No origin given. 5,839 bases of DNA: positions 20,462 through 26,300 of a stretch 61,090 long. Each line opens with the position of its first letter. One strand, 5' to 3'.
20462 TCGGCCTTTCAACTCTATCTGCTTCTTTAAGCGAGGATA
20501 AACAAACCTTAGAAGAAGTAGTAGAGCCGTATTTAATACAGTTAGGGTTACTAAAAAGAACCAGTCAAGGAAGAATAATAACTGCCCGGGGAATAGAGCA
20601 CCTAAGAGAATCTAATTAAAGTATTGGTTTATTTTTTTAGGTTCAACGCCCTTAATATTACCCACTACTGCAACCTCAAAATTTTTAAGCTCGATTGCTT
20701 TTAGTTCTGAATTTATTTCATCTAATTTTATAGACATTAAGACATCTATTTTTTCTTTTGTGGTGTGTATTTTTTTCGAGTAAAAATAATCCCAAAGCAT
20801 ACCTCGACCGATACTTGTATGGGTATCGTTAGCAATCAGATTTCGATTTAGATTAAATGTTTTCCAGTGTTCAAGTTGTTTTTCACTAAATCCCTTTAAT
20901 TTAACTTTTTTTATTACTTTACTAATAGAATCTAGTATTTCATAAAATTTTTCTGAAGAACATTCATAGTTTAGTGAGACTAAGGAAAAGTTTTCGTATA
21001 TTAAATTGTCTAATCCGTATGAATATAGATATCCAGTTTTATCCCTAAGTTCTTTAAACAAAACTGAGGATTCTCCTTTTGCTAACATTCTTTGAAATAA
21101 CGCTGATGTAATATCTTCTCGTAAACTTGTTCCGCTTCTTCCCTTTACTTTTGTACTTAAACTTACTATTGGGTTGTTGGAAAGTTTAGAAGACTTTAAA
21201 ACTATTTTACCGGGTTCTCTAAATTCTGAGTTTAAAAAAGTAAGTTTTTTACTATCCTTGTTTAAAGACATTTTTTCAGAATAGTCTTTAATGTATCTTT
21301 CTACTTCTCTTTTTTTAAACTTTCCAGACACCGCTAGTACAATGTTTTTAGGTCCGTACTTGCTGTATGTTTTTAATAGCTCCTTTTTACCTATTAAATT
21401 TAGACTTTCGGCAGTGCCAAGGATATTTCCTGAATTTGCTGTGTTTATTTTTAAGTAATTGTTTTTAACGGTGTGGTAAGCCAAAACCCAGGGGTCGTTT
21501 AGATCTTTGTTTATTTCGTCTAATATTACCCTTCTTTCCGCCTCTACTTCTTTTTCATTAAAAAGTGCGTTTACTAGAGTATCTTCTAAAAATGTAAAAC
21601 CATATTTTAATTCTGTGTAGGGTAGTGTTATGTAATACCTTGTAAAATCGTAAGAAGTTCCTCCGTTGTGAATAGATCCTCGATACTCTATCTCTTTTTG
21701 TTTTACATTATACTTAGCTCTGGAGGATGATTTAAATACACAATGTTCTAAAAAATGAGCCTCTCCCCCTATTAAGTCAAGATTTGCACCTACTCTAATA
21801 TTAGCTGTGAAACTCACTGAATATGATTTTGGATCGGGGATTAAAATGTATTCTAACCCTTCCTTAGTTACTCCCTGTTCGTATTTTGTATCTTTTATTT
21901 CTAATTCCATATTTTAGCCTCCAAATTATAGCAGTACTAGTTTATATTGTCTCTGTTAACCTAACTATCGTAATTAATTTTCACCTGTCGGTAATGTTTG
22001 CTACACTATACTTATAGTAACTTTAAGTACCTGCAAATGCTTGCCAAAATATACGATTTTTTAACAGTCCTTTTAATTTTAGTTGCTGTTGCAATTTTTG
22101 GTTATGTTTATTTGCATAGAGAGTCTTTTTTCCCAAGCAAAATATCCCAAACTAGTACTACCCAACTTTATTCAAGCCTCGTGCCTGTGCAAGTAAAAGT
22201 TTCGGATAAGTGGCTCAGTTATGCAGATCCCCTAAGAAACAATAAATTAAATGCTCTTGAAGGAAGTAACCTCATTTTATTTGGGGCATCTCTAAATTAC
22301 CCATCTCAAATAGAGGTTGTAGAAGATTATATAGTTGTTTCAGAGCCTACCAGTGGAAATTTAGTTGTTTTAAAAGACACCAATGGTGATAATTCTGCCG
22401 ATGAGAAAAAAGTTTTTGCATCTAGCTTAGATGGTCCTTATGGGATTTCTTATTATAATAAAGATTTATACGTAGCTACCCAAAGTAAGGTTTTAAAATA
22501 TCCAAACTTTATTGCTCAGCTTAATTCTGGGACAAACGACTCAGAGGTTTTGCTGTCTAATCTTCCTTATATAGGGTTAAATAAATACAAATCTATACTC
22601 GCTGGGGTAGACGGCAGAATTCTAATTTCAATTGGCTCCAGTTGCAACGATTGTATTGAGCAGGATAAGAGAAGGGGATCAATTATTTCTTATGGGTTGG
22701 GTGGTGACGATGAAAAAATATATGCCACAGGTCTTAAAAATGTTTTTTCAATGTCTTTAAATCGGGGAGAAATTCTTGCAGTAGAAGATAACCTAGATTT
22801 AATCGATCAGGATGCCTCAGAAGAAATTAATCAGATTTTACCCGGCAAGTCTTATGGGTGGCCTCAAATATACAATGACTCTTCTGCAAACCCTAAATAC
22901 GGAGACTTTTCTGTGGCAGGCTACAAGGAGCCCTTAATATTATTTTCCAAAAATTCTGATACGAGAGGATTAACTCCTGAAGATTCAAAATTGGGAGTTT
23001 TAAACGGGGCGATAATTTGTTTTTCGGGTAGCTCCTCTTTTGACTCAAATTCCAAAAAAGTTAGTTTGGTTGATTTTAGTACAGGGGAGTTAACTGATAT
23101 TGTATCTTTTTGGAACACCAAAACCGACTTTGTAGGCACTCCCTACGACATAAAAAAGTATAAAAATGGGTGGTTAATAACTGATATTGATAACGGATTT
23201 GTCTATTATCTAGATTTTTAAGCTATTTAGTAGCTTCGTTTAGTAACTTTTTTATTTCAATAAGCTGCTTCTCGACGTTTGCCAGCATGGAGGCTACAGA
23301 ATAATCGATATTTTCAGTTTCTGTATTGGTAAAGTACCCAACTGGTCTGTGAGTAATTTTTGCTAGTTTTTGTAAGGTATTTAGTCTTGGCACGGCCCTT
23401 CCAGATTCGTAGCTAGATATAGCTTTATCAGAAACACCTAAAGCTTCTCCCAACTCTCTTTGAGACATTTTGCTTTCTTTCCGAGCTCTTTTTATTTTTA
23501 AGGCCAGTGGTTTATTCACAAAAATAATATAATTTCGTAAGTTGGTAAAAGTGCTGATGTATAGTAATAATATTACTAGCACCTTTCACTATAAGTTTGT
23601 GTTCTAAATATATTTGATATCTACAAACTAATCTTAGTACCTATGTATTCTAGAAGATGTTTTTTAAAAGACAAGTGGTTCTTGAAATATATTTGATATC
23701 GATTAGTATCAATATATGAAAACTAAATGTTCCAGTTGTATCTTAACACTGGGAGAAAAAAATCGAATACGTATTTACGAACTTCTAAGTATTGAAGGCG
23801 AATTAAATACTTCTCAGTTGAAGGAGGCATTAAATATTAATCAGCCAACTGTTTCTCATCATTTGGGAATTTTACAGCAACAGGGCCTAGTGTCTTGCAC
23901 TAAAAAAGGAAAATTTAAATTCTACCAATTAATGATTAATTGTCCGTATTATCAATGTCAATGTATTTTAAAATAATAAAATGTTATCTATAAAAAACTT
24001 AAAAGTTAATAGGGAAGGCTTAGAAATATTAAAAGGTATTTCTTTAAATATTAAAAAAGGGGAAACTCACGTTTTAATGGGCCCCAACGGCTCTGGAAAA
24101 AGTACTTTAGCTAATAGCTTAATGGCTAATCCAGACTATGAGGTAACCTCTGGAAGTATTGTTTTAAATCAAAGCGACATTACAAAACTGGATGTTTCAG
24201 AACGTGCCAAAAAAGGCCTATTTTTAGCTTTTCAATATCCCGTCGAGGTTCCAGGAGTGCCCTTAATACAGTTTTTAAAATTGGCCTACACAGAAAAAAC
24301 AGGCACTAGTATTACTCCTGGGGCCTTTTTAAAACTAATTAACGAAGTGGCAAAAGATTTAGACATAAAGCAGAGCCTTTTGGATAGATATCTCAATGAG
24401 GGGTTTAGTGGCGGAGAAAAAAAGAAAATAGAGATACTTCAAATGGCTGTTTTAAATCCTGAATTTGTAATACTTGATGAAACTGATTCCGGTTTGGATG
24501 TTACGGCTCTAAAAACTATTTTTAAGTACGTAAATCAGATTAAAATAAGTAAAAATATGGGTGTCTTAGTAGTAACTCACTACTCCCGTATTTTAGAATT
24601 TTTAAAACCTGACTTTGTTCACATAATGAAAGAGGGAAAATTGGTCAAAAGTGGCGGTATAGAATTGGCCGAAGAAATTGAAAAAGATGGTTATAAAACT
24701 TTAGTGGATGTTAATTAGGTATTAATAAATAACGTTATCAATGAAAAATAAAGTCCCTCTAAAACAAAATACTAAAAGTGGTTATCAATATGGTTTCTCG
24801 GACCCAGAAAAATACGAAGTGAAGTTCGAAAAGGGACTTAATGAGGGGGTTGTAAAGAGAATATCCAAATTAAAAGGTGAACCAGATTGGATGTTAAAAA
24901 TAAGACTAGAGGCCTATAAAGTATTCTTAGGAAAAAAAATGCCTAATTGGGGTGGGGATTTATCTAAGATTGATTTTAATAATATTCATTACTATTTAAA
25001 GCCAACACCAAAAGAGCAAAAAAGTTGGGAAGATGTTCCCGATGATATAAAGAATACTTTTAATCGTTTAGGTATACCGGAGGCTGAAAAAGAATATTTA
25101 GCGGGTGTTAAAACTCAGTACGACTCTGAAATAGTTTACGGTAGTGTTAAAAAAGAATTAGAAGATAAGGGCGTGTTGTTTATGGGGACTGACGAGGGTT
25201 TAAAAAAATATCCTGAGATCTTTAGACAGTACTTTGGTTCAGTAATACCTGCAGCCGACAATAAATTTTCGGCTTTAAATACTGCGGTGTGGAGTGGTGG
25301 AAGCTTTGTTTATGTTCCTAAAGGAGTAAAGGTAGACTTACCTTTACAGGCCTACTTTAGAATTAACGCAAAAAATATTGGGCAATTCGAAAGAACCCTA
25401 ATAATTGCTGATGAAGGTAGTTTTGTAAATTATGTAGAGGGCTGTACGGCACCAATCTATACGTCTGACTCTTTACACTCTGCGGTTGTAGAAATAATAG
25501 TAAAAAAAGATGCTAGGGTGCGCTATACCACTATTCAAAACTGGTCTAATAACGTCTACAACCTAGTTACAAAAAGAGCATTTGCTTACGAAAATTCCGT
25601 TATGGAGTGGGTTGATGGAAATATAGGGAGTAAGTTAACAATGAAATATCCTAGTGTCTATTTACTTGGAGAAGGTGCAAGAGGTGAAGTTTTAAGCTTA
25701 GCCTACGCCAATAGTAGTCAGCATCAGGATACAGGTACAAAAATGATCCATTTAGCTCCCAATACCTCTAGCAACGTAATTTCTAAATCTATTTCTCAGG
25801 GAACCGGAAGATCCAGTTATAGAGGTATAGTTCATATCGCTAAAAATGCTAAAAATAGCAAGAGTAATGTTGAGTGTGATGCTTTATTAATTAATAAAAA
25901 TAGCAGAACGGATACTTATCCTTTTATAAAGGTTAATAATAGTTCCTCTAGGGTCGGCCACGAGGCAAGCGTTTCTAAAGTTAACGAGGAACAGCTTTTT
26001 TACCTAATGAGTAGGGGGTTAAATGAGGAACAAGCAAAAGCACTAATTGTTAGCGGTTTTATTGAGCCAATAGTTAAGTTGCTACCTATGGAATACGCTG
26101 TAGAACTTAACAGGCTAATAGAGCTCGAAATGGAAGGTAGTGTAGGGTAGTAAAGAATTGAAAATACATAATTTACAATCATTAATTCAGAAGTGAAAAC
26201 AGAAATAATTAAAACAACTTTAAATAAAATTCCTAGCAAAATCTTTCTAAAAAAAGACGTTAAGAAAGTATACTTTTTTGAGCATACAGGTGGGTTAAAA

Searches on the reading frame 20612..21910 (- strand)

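Call 18: search_protein_families(library=ncbifam, proteins=[window:20612-21910:-], max_evalue=1e-10)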
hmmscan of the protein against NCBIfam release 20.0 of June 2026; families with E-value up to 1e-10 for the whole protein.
window:20612-21910:- (432 aa): 1 family
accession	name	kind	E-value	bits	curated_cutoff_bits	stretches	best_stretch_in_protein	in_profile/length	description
NF047421.1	YfmH_fam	equivalog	3.8e-23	82.4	250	1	48-406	60-410/425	EF-P 5-aminopentanol modification-associated protein YfmH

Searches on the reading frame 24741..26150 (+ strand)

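Call 18: search_protein_families(library=ncbifam, proteins=[window:24741-26150:+], max_evalue=1e-10)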
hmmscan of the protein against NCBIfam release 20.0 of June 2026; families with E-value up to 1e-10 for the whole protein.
window:24741-26150:+ (469 aa): 5 families
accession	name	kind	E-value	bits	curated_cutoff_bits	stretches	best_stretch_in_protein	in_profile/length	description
TIGR01980.1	sufB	equivalog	5.6e-217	720.7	346.4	1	15-460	3-448/448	Fe-S cluster assembly protein SufB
NF008773.0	PRK11814.1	equivalog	7e-160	532.8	717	1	7-469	11-484/484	Fe-S cluster assembly protein SufB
NF052511.1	SUF_like_SmsB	exception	3.3e-83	280.1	650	1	35-467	14-444/445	SUF-like minimal system protein SmsB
TIGR01981.1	sufD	equivalog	1.8e-64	217.7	222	1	182-451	2-269/275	Fe-S cluster assembly protein SufD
NF008194.0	PRK10948.1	equivalog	2.7e-19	69.3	489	1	295-446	248-399/423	Fe-S cluster assembly protein SufD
